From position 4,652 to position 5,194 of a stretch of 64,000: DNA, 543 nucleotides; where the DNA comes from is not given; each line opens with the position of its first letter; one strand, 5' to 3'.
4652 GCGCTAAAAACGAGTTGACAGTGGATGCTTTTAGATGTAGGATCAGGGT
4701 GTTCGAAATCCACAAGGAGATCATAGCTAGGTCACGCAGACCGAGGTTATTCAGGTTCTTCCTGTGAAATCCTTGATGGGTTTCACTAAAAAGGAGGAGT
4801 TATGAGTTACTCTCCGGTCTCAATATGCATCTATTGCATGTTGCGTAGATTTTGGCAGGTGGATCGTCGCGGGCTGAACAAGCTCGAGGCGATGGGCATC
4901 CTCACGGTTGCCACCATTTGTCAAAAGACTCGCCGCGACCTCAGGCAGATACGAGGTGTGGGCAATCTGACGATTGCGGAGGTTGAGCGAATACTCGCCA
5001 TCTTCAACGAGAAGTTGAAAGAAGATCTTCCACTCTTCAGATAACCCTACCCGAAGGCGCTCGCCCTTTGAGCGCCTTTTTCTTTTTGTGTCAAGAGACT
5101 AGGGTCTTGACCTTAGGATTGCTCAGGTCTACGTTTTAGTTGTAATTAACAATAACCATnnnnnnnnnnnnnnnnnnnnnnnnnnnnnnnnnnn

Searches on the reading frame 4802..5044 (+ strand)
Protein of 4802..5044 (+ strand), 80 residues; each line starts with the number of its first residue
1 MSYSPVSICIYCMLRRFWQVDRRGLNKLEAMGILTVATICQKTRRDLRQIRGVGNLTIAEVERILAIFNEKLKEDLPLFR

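Call 3: search_protein_families(library=pfam, proteins=[window:4802-5044:+], max_evalue=0.1)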
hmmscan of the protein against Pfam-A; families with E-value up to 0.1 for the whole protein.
window:4802-5044:+ (80 aa): 2 families
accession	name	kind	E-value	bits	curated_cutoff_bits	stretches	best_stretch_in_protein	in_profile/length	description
PF03118.21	RNA_pol_A_CTD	-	9.2e-06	25.7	23.8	1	23-66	23-66/67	Bacterial RNA polymerase, alpha chain C terminal domain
PF14520.12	HHH_5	-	0.086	13.8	27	0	27-55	18-45/57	Helix-hairpin-helix domain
